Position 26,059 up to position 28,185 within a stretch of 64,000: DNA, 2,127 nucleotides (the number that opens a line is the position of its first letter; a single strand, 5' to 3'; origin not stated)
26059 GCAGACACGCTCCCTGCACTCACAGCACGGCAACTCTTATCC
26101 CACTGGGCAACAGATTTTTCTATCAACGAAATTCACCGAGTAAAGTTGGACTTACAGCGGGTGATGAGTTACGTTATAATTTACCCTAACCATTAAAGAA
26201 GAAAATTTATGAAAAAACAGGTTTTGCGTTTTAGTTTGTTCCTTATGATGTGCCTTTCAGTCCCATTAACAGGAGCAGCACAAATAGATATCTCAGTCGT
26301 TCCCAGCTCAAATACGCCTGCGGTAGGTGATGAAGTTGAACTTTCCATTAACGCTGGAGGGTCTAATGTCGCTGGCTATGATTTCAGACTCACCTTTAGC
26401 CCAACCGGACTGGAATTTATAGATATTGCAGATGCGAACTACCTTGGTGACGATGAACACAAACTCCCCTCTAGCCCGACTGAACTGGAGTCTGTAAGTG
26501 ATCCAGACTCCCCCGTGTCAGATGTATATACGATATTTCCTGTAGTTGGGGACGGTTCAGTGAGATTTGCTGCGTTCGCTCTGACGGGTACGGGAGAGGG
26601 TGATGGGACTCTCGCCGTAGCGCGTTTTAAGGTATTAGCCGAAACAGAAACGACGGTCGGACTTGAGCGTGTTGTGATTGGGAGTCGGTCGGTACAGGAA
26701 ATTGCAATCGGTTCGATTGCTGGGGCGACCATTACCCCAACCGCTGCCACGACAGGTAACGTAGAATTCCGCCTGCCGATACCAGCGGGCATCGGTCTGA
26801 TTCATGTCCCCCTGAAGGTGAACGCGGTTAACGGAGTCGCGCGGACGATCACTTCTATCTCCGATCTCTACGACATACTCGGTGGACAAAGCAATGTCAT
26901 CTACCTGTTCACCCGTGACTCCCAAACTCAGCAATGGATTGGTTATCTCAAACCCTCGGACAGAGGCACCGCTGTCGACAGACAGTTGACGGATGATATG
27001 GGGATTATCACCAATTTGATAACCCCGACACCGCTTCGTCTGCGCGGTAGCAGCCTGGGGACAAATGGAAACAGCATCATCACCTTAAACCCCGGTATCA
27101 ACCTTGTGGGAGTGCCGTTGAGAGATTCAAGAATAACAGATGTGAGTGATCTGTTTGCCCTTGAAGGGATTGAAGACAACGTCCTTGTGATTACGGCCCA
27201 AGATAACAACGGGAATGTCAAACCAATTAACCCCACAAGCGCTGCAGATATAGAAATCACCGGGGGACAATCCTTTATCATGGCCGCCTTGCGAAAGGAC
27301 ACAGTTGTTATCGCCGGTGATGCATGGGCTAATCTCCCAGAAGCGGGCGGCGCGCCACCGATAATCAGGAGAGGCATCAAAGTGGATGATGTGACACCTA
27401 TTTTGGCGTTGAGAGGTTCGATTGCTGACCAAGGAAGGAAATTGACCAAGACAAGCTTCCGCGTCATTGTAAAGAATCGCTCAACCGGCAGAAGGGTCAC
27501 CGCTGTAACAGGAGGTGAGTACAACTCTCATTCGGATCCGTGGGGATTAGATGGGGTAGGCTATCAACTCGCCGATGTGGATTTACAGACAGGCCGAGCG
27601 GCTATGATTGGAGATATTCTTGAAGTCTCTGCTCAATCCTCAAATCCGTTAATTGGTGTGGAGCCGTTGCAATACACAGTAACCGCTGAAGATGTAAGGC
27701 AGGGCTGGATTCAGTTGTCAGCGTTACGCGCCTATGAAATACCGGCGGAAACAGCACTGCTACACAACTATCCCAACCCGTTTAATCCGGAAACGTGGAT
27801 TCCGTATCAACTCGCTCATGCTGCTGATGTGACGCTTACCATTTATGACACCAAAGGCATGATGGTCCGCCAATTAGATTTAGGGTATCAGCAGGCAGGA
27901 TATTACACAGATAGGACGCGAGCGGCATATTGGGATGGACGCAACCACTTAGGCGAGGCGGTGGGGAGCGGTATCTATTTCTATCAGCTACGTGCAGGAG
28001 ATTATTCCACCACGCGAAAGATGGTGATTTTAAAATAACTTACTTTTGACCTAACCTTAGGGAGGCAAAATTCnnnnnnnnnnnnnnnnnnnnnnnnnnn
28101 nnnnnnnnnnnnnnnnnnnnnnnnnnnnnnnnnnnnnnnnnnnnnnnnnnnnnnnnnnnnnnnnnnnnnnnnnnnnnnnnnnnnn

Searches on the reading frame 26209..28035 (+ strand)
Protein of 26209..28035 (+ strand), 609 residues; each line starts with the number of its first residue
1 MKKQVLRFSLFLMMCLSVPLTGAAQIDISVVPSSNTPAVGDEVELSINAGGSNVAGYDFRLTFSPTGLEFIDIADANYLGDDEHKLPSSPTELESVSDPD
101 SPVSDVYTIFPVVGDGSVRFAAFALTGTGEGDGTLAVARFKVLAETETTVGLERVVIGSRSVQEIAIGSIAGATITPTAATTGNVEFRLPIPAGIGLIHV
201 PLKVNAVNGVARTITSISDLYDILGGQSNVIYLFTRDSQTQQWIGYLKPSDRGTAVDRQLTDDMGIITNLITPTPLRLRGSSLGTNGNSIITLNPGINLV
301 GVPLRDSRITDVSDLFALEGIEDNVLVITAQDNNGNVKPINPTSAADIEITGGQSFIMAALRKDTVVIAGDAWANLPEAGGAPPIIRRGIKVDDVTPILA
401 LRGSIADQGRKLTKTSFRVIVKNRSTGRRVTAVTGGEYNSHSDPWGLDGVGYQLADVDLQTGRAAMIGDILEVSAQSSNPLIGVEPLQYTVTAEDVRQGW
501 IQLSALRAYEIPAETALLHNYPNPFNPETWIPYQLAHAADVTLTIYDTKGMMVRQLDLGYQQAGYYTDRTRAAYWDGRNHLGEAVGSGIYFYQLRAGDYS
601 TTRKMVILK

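Call 28: search_protein_families(library=pfam, proteins=[window:26209-28035:+], max_evalue=0.001)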
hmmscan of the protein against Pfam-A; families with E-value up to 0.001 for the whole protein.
window:26209-28035:+ (609 aa): 3 families
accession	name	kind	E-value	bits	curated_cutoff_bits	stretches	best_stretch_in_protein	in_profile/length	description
PF13860.13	FlgD_ig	-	8.8e-09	35.7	27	1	534-595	17-74/79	FlgD Ig-like domain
PF00963.24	Cohesin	-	1.5e-07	32.1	24.1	1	31-156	5-119/139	Cohesin domain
PF18962.6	Por_Secre_tail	-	1.4e-05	25.8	27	0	521-556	2-37/75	Secretion system C-terminal sorting domain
